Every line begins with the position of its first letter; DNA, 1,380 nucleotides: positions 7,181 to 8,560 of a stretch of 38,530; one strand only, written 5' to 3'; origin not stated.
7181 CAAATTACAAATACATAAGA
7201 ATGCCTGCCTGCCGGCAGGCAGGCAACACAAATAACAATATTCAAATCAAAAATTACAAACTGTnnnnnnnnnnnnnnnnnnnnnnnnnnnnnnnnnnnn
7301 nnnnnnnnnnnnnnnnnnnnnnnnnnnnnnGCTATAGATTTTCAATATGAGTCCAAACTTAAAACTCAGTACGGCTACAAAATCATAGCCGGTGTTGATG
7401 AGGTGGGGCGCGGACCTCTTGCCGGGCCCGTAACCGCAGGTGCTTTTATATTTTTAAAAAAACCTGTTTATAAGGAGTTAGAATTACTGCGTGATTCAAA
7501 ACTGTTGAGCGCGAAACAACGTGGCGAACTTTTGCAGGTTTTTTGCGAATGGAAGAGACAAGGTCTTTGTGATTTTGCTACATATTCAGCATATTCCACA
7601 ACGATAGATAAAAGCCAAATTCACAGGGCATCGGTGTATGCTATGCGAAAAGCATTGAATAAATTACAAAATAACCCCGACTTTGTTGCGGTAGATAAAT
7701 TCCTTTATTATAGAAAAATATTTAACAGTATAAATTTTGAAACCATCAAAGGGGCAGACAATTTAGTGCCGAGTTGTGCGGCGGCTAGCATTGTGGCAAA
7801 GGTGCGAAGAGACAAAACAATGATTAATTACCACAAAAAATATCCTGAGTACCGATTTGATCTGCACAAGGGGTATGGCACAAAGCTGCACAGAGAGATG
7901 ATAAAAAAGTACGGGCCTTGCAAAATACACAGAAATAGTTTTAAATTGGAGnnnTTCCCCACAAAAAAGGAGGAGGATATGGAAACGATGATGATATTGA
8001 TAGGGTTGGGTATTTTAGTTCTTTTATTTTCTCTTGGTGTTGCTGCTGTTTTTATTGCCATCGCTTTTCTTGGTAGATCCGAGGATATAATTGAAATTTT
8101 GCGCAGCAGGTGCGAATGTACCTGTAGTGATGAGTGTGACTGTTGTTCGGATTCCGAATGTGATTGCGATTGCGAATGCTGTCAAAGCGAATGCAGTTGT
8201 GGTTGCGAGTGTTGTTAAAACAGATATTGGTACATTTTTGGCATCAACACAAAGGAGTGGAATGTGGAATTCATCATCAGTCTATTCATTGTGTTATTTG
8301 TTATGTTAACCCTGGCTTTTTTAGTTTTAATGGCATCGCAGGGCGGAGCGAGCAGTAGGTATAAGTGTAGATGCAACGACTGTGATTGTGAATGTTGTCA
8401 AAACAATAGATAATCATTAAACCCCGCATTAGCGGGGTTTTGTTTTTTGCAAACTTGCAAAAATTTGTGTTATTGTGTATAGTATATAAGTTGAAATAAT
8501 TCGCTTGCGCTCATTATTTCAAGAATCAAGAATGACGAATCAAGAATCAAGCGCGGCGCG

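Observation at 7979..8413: Tandem membrane-anchored peptides with hyper Cys/acid-rich tails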

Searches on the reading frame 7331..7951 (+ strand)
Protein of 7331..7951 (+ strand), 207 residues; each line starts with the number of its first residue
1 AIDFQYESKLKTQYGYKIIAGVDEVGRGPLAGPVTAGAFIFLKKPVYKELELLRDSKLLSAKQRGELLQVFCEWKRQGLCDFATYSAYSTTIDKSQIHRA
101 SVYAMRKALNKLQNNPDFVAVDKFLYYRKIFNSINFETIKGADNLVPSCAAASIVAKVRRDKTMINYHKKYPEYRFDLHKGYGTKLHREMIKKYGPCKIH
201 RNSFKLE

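Call 3: search_protein_families(library=pfam, proteins=[window:7331-7951:+], max_evalue=1)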
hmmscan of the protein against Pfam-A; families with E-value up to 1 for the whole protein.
window:7331-7951:+ (207 aa): 1 family
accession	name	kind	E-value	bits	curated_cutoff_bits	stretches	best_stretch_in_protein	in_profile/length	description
PF01351.25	RNase_HII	-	1.1e-35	123.7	25.8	1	20-205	1-197/199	Ribonuclease HII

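Call 10: find_related_loci(query=window:7331-7951:+, collection=genome_contigs, flank=3000)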
Query window:7331-7951:+ (207 aa) in genome_contigs; peptide patterns used: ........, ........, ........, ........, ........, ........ (x = any residue, [..] = any of these).
95 stretches matched a pattern; 10 encode a relative of the query (tblastn E <= 1e-3); 10 distinct loci.
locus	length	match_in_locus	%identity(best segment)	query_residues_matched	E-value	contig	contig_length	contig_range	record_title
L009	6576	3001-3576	46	2-204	6e-47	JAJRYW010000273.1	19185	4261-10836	MAG: Calditrichota bacterium isolate Dive96_bin3.89 k141_2346982, whole genome shotgun sequence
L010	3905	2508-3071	44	19-206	2e-42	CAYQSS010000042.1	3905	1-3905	MAG TPA_asm: uncultured Candidatus Saccharibacteria bacterium isolate SRP332253_co2_259 genome assembly, contig: NODE_26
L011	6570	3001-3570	46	4-204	1e-41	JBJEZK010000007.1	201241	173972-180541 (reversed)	MAG: Acutalibacteraceae bacterium isolate PUUB38_bin.046 NODE_13_length_201241_cov_10.288166, whole genome shotgun seque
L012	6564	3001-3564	43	19-206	3e-40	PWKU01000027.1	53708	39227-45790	MAG: Candidatus Nealsonbacteria bacterium isolate CSSed10_205R1 CS-Sed10-C520, whole genome shotgun sequence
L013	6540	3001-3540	42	15-204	8e-40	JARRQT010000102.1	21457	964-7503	MAG: Calditrichia bacterium isolate Spart_209_MAG scaffold_3212, whole genome shotgun sequence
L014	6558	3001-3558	39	18-204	1e-35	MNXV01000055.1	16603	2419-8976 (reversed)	MAG: Caldisericum sp. CG2_30_36_11 cg2_3.0_scaffold_2921_c, whole genome shotgun sequence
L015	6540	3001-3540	41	18-206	2e-33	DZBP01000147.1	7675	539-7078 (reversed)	MAG TPA_asm: Draconibacterium orientale isolate SulCav_PC08_66_32_13 SulCav_PC08-66_10172_length_7675_cov_6.531627, whol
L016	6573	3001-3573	42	4-204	2e-32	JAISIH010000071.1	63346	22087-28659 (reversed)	MAG: Ruminococcus sp. isolate Hm464_bin53 k119_1728148, whole genome shotgun sequence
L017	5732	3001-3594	36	8-201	3e-25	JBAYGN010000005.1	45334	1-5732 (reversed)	MAG: Candidatus Paceibacterota bacterium isolate SO_2016_GW1_126 scaffold01547_OW334_2016, whole genome shotgun sequence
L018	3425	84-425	47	92-207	1e-17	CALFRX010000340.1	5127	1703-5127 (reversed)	MAG TPA_asm: uncultured Peptococcaceae bacterium isolate SRR1562003_bin.66_CONCOCT_v1.1_MAG genome assembly, contig: ERZ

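Call 37: find_homologous_proteins(query=window:7331-7951:+, max_evalue=1e-40)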
Query window:7331-7951:+ (207 aa): 94 proteins with E <= 1e-40 among 8000 candidates.
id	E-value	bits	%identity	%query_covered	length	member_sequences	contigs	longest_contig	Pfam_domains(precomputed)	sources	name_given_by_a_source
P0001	1.1e-135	468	100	100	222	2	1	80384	PF01351.26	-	-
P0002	3.8e-78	280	59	100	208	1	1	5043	PF01351.26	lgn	-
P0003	7.4e-76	272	62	100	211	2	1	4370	PF01351.26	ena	-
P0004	1.7e-75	271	62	99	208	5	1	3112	PF01351.26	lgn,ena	-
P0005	2.6e-75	271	62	99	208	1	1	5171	PF01351.26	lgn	-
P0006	3.7e-75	270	57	100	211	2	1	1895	PF01351.26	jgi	jgi:ribonuclease HII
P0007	3.9e-74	267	60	100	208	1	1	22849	PF01351.26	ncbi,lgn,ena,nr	ncbi:MAG: ribonuclease HII [Candidatus Spechtbacterales bacterium]|nr:ribonuclease HII [Candidatus S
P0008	8.1e-74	266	60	100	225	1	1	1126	PF01351.26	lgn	-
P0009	1.5e-73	265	60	100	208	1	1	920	PF01351.26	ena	-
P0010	1.9e-73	264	61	100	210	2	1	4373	PF01351.26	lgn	-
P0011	1.7e-72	261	60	100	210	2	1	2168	PF01351.26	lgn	-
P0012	1.8e-72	261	60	100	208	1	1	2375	PF01351.26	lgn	-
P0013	1.0e-71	259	59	100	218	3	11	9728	PF01351.26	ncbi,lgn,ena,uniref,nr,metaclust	ncbi:MAG: hypothetical protein A2932_01180 [Candidatus Spechtbacteria bacterium RIFCSPLOWO2_01_FULL_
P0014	2.3e-71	258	59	99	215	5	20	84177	PF01351.26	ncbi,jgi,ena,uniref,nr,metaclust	ncbi:MAG: hypothetical protein A3F94_01380 [Candidatus Spechtbacteria bacterium RIFCSPLOWO2_12_FULL_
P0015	3.1e-71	257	55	100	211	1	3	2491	PF01351.26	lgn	-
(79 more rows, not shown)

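Call 40: find_encoding_contigs(protein=P0002, flank=2500, max_places=2)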
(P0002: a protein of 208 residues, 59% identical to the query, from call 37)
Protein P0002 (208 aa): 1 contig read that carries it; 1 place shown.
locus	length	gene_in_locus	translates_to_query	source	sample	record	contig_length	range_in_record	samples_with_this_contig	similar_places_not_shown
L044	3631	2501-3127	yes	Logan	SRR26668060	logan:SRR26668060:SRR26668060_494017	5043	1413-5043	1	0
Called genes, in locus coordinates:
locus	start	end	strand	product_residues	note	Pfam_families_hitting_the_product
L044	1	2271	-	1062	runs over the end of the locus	PF02811:PHP, PF07733:DNA_pol3_alpha, PF17657:DNA_pol3_finger, PF14579:HHH_6, PF01336:tRNA_anti-codon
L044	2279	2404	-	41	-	-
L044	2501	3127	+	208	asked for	PF01351:RNase_HII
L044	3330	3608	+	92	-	PF01783:Ribosomal_L32p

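Call 41: find_encoding_contigs(protein=P0003, flank=2500, max_places=2)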
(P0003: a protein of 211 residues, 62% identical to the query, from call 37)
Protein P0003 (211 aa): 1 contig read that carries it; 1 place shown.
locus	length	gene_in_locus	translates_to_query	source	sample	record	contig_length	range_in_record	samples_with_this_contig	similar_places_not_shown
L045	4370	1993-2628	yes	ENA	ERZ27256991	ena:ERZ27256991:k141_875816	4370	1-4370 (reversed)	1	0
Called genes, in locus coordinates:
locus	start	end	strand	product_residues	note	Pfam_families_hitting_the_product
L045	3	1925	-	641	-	?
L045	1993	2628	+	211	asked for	PF01351:RNase_HII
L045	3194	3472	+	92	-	PF01783:Ribosomal_L32p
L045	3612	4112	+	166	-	PF01029:NusB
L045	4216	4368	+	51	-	?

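Call 42: find_encoding_contigs(protein=P0005, flank=2500, max_places=2)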
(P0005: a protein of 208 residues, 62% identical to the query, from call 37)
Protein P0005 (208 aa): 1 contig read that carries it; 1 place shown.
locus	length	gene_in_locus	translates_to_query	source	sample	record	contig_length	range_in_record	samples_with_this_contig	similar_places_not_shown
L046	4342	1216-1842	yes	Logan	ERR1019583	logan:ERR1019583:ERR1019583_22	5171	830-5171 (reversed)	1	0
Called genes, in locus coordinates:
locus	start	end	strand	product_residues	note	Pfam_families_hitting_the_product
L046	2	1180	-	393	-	?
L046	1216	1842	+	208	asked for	PF01351:RNase_HII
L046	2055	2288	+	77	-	PF01783:Ribosomal_L32p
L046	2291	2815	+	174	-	PF01029:NusB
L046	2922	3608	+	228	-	PF22935:RM44_endonuclase, PF14622:Ribonucleas_3_3, PF00636:Ribonuclease_3, PF22892:DSRM_MRPL44 (faint), PF00035:dsrm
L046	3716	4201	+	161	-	-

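Call 43: find_encoding_contigs(protein=P0010, flank=2500, max_places=2)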
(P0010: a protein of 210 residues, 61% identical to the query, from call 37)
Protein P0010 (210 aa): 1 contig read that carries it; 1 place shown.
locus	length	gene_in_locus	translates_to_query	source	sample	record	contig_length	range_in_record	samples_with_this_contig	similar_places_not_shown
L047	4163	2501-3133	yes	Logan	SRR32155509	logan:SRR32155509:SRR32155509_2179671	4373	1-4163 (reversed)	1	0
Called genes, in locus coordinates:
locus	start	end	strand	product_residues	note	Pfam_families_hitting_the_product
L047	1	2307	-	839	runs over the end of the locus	?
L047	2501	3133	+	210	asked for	PF01351:RNase_HII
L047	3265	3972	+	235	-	-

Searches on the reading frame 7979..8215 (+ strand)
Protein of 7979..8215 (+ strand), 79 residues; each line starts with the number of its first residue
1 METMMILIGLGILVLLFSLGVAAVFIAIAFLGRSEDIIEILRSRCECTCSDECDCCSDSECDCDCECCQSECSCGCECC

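Call 3: search_protein_families(library=pfam, proteins=[window:7979-8215:+], max_evalue=1)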
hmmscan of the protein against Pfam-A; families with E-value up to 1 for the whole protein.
window:7979-8215:+ (79 aa): 0 families

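Call 4: search_protein_families(library=ncbifam, proteins=[window:7979-8215:+], max_evalue=1)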
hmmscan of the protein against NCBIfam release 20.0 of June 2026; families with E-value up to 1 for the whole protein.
window:7979-8215:+ (79 aa): 0 families

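Call 7: find_homologous_proteins(query=window:7979-8215:+, max_evalue=10)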
Query window:7979-8215:+: 6 candidates shared short words with the query, none scored E <= 10.

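Call 24: search_protein_representatives(protein=window:7979-8215:+)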
Query: 79 residues. Proteins with E-value up to 0.001 (for the whole library): 0; up to 1e-10: 0; up to 1e-30: 0. The best 0 are listed.

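Call 26: find_related_loci(query=window:7979-8215:+, collection=metagenome_contigs, flank=4000)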
Query window:7979-8215:+ (79 aa) in metagenome_contigs; peptide patterns used: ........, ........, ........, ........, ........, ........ (x = any residue, [..] = any of these).
600 stretches matched a pattern, but none encodes a relative of the query by tblastn (E <= 1e-3).

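Call 51: predict_structure(protein=window:7979-8215:+)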
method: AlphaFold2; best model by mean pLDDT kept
length: 79 residues; sequences in the alignment: 1
mean_pLDDT: 65.2   pTM: 0.38
mean pLDDT of the five models: 65.2, 65.2, 64.9, 64.4, 63.7
residues with pLDDT >= 90: 25; 70-90: 6; 50-70: 10; < 50: 38
segments of 3 or more residues with pLDDT < 50: 40-50, 52-55, 59-79
pLDDT, mean of each block of 10 residues (from residue 1): 94 97 92 56 45 49 45 42
secondary structure, 60 per line:
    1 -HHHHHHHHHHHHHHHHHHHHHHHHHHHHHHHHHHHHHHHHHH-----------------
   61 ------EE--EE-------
elements in order: H2-43

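Call 65: search_solved_structures(query=window:7979-8215:+, max_evalue=10)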
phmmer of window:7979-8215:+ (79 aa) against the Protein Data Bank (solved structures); distinct sequences matched with E-value up to 10: 1.
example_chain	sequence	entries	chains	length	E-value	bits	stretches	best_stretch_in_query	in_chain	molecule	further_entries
3v4p_B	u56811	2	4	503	0.13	15.8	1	27-69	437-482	Integrin beta-7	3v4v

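Call 86: find_homologous_proteins(query=A1, max_evalue=10)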
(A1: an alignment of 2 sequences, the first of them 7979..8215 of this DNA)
Query A1 (2 sequences) (79 aa, profile of the alignment): 1 proteins with E <= 10 among 16 candidates.
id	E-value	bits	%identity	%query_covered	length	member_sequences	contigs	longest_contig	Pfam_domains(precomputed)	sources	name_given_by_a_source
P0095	1.1e+0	27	56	11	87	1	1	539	-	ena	-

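Call 90: find_encoding_contigs(protein=P0095, flank=3000, max_places=5)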
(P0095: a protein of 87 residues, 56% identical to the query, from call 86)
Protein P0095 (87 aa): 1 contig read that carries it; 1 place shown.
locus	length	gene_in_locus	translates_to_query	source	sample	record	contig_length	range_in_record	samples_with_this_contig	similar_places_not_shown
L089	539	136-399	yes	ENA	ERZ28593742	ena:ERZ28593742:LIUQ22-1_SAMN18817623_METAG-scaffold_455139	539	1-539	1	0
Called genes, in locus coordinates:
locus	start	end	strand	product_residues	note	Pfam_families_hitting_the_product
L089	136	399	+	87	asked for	-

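Call 91: list_cluster_members(proteins=[P0095, window:7979-8215:+, window:8264-8410:+])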
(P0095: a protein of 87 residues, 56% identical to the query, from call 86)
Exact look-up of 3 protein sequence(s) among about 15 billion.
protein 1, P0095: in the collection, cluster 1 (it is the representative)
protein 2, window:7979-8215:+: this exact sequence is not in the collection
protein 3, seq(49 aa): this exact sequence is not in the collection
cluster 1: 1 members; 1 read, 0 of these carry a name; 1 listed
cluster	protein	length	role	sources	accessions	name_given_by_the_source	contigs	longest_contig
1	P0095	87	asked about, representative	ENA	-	-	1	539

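Call 98: search_dna_similar(query=window:7979-8215:+, collection=phages, mode=protein, max_evalue=10, max_rows=10)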
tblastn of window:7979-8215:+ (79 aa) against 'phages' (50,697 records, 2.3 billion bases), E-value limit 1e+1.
No match.

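Call 99: search_dna_similar(query=window:7979-8215:+, collection=plasmids, mode=protein, max_evalue=10, max_rows=10)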
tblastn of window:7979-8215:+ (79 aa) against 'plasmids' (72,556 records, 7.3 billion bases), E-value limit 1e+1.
No match.

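Call 106: search_protein_families(library=phrogs, proteins=[window:7979-8215:+, P0095], max_evalue=1)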
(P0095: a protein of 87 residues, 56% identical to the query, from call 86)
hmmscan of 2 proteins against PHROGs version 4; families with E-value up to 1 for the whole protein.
window:7979-8215:+ (79 aa): 1 family
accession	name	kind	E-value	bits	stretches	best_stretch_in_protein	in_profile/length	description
phrog_11185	-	unknown function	0.14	13.5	1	5-26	30-51/62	-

P0095 (87 aa): 1 family
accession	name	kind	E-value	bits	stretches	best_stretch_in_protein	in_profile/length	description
phrog_12045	-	unknown function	0.19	12.7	1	20-56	32-65/75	-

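Call 107: search_protein_families(library=padloc, proteins=[window:7979-8215:+], max_evalue=1)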
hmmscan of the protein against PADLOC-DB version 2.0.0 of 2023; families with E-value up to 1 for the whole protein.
window:7979-8215:+ (79 aa): 0 families

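Call 108: search_protein_families(library=pfam, proteins=[P0095], max_evalue=0.1)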
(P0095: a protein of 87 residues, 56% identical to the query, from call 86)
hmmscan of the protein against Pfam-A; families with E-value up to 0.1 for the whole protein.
P0095 (87 aa): 1 family
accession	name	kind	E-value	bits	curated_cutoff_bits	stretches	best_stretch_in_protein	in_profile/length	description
PF04103.21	CD20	-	0.019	15.4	27.9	1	19-72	63-113/156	CD20-like family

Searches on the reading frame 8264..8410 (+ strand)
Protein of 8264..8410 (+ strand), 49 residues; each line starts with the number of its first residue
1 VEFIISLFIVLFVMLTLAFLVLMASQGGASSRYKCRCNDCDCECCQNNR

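Call 3: search_protein_families(library=pfam, proteins=[window:8264-8410:+], max_evalue=1)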
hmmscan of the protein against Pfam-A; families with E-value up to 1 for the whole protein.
window:8264-8410:+ (49 aa): 1 family
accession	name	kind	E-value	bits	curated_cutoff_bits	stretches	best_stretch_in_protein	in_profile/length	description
PF25184.1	YxzE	-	0.15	13.5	40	1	1-34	1-34/65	YxzE-like putative bacteriocin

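Call 4: search_protein_families(library=ncbifam, proteins=[window:8264-8410:+], max_evalue=1)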
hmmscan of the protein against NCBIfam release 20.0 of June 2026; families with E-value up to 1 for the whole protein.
window:8264-8410:+ (49 aa): 0 families

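Call 106: search_protein_families(library=phrogs, proteins=[window:8264-8410:+], max_evalue=1)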
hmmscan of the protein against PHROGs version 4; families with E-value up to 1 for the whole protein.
seq(49 aa): 1 family
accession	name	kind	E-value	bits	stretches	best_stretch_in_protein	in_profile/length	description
phrog_20640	-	unknown function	0.18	12.6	1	9-43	32-67/82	-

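Call 107: search_protein_families(library=padloc, proteins=[window:8264-8410:+], max_evalue=1)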
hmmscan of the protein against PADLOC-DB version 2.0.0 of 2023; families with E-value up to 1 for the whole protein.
seq(49 aa): 0 families
